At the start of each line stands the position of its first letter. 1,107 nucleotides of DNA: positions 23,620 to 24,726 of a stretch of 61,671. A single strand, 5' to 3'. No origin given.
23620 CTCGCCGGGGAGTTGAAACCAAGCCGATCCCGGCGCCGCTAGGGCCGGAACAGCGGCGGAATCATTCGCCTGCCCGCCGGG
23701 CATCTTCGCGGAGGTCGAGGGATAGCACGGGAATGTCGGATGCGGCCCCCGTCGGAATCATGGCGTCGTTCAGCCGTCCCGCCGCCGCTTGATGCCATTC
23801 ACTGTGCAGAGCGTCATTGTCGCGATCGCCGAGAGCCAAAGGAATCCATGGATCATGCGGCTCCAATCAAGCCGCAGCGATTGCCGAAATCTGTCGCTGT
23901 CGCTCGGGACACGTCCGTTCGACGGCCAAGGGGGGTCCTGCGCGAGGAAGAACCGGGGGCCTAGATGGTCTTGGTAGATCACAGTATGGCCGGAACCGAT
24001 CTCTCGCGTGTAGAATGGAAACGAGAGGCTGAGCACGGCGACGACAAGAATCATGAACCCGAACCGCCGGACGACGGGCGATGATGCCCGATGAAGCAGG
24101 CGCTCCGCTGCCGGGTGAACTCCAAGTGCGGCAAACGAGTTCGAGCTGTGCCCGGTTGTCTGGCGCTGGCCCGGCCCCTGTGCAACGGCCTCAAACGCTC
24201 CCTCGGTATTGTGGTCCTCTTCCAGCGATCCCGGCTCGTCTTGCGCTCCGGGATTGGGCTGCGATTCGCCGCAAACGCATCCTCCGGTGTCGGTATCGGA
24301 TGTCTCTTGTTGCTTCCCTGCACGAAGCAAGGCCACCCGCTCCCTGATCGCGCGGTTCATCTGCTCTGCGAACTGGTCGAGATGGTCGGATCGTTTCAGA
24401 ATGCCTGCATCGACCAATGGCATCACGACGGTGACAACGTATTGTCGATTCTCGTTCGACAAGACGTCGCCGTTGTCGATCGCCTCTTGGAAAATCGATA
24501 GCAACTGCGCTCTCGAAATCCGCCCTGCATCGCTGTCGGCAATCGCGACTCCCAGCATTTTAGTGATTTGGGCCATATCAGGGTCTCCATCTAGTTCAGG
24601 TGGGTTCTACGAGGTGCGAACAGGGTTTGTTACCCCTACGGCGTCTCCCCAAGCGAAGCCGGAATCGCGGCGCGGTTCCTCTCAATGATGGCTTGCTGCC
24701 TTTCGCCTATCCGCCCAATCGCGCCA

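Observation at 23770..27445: Island cargo: two-gene operon of unknown membrane proteins under a divergent XRE regulator, a candidate phage-exclusion or defence system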

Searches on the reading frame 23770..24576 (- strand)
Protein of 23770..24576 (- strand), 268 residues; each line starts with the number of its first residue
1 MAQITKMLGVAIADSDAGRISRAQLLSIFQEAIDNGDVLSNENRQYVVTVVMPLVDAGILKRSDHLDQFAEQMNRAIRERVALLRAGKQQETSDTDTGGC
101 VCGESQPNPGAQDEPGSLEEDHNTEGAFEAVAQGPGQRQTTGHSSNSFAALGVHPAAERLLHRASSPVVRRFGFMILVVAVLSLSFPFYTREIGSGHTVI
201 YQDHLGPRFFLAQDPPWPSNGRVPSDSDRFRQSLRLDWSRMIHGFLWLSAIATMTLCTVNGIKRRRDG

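Call 4: search_protein_families(library=pfam, proteins=[window:23770-24576:-], max_evalue=0.1)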
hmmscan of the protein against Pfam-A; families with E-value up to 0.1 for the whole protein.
window:23770-24576:- (268 aa): 0 families

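Call 5: search_protein_families(library=padloc, proteins=[window:23770-24576:-], max_evalue=1)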
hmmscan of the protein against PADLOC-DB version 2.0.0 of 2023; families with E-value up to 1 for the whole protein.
window:23770-24576:- (268 aa): 0 families

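Call 6: search_protein_families(library=phrogs, proteins=[window:23770-24576:-], max_evalue=0.1)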
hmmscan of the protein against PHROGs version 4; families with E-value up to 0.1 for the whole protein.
window:23770-24576:- (268 aa): 0 families

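Call 7: search_protein_families(library=ncbifam, proteins=[window:23770-24576:-], max_evalue=0.1)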
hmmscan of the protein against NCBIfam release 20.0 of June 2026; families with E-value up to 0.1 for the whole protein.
window:23770-24576:- (268 aa): 0 families

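Call 9: find_homologous_proteins(query=window:23770-24576:-)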
Query window:23770-24576:- (268 aa): 3 proteins with E <= 0.001 among 1538 candidates.
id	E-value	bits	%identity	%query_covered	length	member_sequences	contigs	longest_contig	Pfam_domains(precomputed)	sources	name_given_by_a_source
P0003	2.5e-176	602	100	100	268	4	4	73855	-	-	-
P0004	1.1e-29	122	47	34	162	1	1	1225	-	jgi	jgi:hypothetical protein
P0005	2.0e-22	98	62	32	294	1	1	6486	PF00135.35,PF20434.6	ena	-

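Call 12: find_encoding_contigs(protein=P0003, flank=10000, max_places=6)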
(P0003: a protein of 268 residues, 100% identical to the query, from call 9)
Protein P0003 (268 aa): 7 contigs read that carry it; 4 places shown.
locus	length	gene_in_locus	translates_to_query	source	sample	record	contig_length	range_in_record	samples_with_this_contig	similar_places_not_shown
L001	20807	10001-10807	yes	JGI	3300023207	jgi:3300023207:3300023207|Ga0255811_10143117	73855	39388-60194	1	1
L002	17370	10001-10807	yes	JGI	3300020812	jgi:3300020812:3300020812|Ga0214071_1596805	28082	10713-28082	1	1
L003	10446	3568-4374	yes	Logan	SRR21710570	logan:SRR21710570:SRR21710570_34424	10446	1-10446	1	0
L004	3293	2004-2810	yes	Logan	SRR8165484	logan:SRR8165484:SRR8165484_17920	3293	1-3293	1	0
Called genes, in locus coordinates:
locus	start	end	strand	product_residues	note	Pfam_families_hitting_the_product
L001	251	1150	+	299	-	PF01694:Rhomboid, PF20216:DUF6576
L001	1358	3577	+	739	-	PF17804:TSP_NTD, PF00595:PDZ, PF03572:Peptidase_S41, PF11818:DUF3340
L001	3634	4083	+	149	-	PF16798:DUF5069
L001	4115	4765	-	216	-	PF00072:Response_reg, PF00196:GerE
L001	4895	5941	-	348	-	PF00480:ROK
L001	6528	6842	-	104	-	-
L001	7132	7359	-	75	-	PF13560:HTH_31, PF13413:HTH_25 (faint), PF01381:HTH_3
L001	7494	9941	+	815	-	-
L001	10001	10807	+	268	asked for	-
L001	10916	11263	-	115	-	PF03592:Terminase_2 (weak)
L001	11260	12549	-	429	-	PF08800:BT4734-like_N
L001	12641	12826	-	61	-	-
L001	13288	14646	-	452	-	PF00589:Phage_integrase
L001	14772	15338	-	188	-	-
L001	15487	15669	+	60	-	PF10055:DUF2292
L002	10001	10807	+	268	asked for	-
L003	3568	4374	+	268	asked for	-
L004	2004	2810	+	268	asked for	-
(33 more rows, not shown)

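Call 15: find_encoding_contigs(protein=P0005, flank=10000)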
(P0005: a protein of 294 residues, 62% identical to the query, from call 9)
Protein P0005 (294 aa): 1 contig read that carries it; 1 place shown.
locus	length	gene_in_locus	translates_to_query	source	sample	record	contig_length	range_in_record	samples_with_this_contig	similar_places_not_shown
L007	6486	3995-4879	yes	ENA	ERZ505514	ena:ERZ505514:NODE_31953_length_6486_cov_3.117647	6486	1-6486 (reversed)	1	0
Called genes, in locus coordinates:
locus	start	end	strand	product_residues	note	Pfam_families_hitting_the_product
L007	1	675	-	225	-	?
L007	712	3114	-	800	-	PF01315:Ald_Xan_dh_C, PF02738:MoCoBD_1, PF20256:MoCoBD_2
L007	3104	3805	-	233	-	PF13085:Fer2_3 (faint), PF01799:Fer2_2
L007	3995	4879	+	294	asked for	PF00135:COesterase, PF20434:BD-FAE (weak)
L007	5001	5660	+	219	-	-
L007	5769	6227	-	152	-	-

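Call 16: find_encoding_contigs(protein=P0004, flank=10000)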
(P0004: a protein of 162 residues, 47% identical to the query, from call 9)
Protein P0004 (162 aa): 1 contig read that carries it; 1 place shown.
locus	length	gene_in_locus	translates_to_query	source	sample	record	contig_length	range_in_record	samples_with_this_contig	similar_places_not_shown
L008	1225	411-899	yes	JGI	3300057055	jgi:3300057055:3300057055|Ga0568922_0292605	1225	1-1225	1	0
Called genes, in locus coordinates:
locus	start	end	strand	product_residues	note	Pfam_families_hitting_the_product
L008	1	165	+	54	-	?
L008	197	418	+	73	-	-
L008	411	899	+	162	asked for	-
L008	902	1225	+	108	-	?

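Call 24: search_protein_families(library=pfam, proteins=[L007:4968-5660:+, L007:5769-6227:-, L008:197-418:+, P0004], max_evalue=0.1)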
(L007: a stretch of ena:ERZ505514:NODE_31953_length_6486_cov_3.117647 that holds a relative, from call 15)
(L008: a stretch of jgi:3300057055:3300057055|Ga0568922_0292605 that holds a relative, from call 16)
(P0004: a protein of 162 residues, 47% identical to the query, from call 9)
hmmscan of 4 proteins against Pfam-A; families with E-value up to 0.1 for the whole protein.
L007:4968-5660:+ (230 aa): 0 families

L007:5769-6227:- (152 aa): 0 families

L008:197-418:+ (73 aa): 6 families
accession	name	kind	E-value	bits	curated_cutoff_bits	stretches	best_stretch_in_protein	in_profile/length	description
PF13443.12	HTH_26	-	6.5e-05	23.5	22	1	8-57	3-53/63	Cro/C1-type HTH DNA-binding domain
PF01381.28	HTH_3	-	0.00048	20.5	23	1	7-59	1-53/55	Helix-turn-helix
PF13744.12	HTH_37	-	0.0012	19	27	1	6-58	22-75/80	Helix-turn-helix domain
PF12844.13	HTH_19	-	0.0023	18.3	30.2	1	14-57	11-54/64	Helix-turn-helix domain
PF13560.12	HTH_31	-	0.0036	18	27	1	12-57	11-57/64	Helix-turn-helix domain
PF20075.5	DUF6471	-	0.0098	16.2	26.8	1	3-24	5-26/65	Domain of unknown function (DUF6471)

P0004 (162 aa): 0 families

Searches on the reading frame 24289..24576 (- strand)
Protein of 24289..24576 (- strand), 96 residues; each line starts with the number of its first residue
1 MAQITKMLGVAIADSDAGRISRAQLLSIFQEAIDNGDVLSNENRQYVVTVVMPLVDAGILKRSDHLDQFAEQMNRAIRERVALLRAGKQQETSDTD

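Call 32: find_homologous_proteins(query=A2, max_evalue=0.01)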
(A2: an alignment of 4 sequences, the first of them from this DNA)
Query A2 (4 sequences) (91 aa, profile of the alignment): 61 proteins with E <= 0.01 among 360 candidates.
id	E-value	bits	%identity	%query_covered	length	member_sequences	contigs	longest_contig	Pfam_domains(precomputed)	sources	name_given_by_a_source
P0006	1.0e-41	158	62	93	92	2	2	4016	-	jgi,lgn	-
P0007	3.7e-41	157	97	99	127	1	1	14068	-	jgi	jgi:hypothetical protein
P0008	1.7e-32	129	54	98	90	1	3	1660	-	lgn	-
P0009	5.2e-32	127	58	100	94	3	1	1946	-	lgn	-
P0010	5.9e-32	127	62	81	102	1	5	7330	-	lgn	-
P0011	6.8e-32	127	59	81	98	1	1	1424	-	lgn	-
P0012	6.8e-32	127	61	82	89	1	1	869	-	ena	-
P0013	7.4e-32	127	62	81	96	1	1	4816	-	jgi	jgi:hypothetical protein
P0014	9.0e-32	127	58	81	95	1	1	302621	-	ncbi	ncbi:MAG: hypothetical protein ACF8GE_08120 [Phycisphaerales bacterium JB043]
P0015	5.0e-31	124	57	90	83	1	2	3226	-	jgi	jgi:hypothetical protein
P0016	5.1e-31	124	52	95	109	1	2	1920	-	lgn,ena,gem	-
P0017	7.8e-31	124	59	93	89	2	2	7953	-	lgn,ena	-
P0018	1.2e-30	123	53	93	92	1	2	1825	-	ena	-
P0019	1.6e-30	123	57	95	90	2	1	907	-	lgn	-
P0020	2.3e-30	122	54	100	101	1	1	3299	-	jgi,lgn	jgi:hypothetical protein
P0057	2.3e-25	106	61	76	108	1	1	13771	-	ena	-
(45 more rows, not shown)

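Call 33: find_encoding_contigs(protein=P0007, flank=8000, max_places=3)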
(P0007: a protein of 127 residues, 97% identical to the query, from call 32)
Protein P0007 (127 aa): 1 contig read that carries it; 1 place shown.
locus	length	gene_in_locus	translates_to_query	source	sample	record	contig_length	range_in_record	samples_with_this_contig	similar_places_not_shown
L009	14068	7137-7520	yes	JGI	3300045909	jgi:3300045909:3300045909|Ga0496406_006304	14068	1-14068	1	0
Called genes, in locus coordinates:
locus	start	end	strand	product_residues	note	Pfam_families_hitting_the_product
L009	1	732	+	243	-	?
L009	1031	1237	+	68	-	PF16798:DUF5069 (weak)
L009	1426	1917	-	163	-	PF00072:Response_reg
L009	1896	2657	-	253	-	PF00480:ROK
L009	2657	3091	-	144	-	-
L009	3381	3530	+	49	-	-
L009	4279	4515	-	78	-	PF13560:HTH_31, PF01381:HTH_3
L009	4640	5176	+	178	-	-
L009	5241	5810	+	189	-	-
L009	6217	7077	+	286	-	-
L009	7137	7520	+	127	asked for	-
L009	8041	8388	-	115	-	PF03592:Terminase_2 (weak)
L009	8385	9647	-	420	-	PF08800:BT4734-like_N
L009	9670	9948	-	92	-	-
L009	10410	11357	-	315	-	PF00589:Phage_integrase (weak)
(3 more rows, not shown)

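Call 34: find_encoding_contigs(protein=P0014, flank=8000, max_places=3)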
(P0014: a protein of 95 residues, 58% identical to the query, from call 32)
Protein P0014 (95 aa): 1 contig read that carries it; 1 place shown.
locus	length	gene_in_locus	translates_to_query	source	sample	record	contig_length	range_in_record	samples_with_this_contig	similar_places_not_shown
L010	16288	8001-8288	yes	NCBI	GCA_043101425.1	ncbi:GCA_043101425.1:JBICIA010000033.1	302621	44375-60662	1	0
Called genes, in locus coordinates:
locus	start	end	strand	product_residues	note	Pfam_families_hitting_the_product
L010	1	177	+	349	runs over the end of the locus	PF06144:DNA_pol3_delta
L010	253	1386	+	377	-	-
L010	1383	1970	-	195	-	-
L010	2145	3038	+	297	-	PF02729:OTCace_N, PF00185:OTCace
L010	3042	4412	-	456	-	PF13487:HD_5, PF01966:HD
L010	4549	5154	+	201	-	PF13191:AAA_16 (weak), PF00625:Guanylate_kin, PF13671:AAA_33 (weak), PF02223:Thymidylate_kin (weak)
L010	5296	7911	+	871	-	PF02861:Clp_N, PF13191:AAA_16 (weak), PF00004:AAA, PF17871:AAA_lid_9, PF00004:AAA, PF07724:AAA_2, PF07728:AAA_5, PF10431:ClpB_D2-small, +6 more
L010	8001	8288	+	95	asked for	-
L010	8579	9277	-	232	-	PF14014:DUF4230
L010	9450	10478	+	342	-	PF08240:ADH_N, PF00107:ADH_zinc_N, PF13602:ADH_zinc_N_2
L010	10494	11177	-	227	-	-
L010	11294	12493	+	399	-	PF26549:Tricorn_N (faint), PF26550:Tricorn_2nd (weak), PF07676:PD40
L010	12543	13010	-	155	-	PF00085:Thioredoxin, PF13899:Thioredoxin_7, PF13098:Thioredoxin_2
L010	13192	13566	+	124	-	PF07238:PilZ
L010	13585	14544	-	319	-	PF25084:LbH_EIF2B (faint), PF25087:GMPPB_C (faint), PF00132:Hexapep (weak)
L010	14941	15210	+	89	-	-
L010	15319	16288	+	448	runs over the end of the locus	PF07690:MFS_1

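Call 35: find_encoding_contigs(protein=P0057, flank=8000, max_places=3)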
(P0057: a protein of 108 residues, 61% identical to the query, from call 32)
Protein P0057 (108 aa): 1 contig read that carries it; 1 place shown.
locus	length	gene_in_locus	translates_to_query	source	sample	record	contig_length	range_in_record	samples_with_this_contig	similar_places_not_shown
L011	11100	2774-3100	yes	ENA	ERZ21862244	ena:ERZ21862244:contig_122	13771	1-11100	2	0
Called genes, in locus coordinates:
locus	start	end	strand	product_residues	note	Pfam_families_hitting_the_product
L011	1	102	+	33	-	?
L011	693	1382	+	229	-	PF01797:Y1_Tnp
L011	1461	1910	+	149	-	-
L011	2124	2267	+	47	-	-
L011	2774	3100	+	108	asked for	-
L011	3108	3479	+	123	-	-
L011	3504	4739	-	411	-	-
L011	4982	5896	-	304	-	PF10609:ParA, PF13614:AAA_31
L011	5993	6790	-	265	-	PF02563:Poly_export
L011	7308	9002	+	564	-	PF13191:AAA_16, PF13401:AAA_22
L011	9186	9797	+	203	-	-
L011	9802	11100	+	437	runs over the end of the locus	PF01432:Peptidase_M3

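Call 41: search_solved_structures(query=A3, max_evalue=10)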
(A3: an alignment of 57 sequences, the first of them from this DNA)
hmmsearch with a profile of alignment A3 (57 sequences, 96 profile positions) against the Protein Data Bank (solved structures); distinct sequences matched with E-value up to 10: 6.
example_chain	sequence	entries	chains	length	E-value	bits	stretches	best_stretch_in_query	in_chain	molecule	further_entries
3bmx_A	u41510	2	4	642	0.9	12.6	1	24-69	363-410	Uncharacterized lipoprotein ybbD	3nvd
3lk6_A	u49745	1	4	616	0.92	12.6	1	24-69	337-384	Lipoprotein ybbD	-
4gyj_A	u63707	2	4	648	1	12.4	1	24-69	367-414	Uncharacterized lipoprotein ybbD | Glycoside Hydrolase NagZ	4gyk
7o4i_3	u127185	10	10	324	2.8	11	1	22-88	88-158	RNA polymerase II transcription factor B subunit 3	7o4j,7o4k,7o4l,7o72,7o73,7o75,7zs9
7kue_C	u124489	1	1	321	3.5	10.7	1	22-88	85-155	RNA polymerase II transcription factor B subunit 3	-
5oqj_3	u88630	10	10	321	3.5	10.7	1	22-88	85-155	RNA polymerase II transcription factor B subunit 3 | BJ4_G0050160.mRNA.1.CDS.1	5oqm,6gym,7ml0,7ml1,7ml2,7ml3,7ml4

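Call 47: predict_structure(alignment_id=A3)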
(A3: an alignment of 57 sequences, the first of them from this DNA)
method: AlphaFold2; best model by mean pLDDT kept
length: 96 residues; sequences in the alignment: 57
mean_pLDDT: 88.4   pTM: 0.71
mean pLDDT of the five models: 88.4, 88.4, 87.9, 86.9, 86.7
residues with pLDDT >= 90: 73; 70-90: 10; 50-70: 11; < 50: 2
segments of 3 or more residues with pLDDT < 50: none
pLDDT, mean of each block of 10 residues (from residue 1): 65 94 95 93 92 97 95 94 86 62
secondary structure, 60 per line:
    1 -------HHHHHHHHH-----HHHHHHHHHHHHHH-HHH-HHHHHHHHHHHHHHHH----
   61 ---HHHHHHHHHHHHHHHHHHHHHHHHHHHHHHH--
elements in order: H8-16 H22-35 H41-56 H64-94

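Call 54: fold_search(model_id=the predicted structure, library=pdb)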
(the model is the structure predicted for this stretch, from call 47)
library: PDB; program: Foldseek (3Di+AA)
matches with E <= 10: 36; with E <= 0.001: 0
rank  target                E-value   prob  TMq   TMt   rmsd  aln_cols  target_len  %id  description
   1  7zol_A                8.9e-01  0.11  0.24  0.18  16.6        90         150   20  Cryo-EM structure of a CRISPR effector in complex with regulator (released 2022-11-30)
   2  9n78_LJ               1.6e+00  0.20  0.35  0.12   7.0        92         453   13  SSU processome maturation and disassembly, State L (released 2025-11-05)
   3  2lfd_MODEL_1_A        2.8e+00  0.08  0.29  0.25  13.1        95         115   16  Solution NMR structure of Diiron protein in presence of 2 eq Zn2+, Northeast Structural Genomics Consortium Ta (released 2011-08-24)
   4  2z0v_A                3.6e+00  0.06  0.23  0.12  18.9        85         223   12  Crystal structure of BAR domain of Endophilin-III (released 2008-05-13)
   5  1vp7_C                4.4e+00  0.08  0.25  0.31  13.0        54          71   15  Crystal structure of Exodeoxyribonuclease VII small subunit (NP_881400.1) from Bordetella pertussis at 2.40 A resoluti (released 2004-10-26)
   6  3ogh_A                4.6e+00  0.05  0.24  0.17  14.1        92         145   13  Crystal structure of yciE protein from E. coli CFT073, a member of ferritine-like superfamily of diiron-containing fou (released 2010-09-15)
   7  5it7_RR               4.9e+00  0.08  0.29  0.16  13.4        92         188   28  Structure of the Kluyveromyces lactis 80S ribosome in complex with the cricket paralysis virus IRES and eEF2 (released 2016-05-18)
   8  2e2e_A                5.9e+00  0.04  0.27  0.18  10.0        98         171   14  TPR domain of NrfG mediates the complex formation between heme lyase and formate-dependent nitrite reductase in Escher (released 2007-10-23)
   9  2cpt_MODEL_1_A        6.3e+00  0.06  0.28  0.24  12.7        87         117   16  Solution structure of MIT domain from human SKD1 (released 2005-11-19)
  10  9qln                  6.3e+00  0.06  0.31  0.03  14.8        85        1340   20  Human myoferlin (1-1997) in the lipid-free, Ca2+-bound state (released 2025-06-04)
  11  6iqq_A                7.1e+00  0.08  0.30  0.14   6.8        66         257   21  Crystal structure of Prc with S452I and L252Y mutations in complex with NlpI (released 2019-07-24)
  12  4bhh_D                7.1e+00  0.04  0.24  0.13  16.1        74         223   19  Crystal structure of tetramer of La Crosse virus nucleoprotein in complex with ssRNA (released 2013-04-24)
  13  3eu8_A                7.6e+00  0.28  0.27  0.06   0.8        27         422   22  Crystal structure of putative glucoamylase (YP_210071.1) from Bacteroides fragilis NCTC 9343 at 2.12 A resolution (released 2008-10-21)
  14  4u7e_B                7.6e+00  0.08  0.32  0.21   5.6        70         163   20  The crystal structure of the complex of LIP5 NTD and IST1 MIM (released 2015-02-11)
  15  1yxr_MODEL_1_A        7.6e+00  0.05  0.28  0.34  12.6        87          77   13  NMR Structure of VPS4A MIT Domain (released 2005-09-06)
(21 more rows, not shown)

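Call 97: search_protein_families(library=phrogs, proteins=[P0014], max_evalue=0.05)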
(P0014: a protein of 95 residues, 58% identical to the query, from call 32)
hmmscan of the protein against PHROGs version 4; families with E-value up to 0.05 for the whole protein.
P0014 (95 aa): 0 families
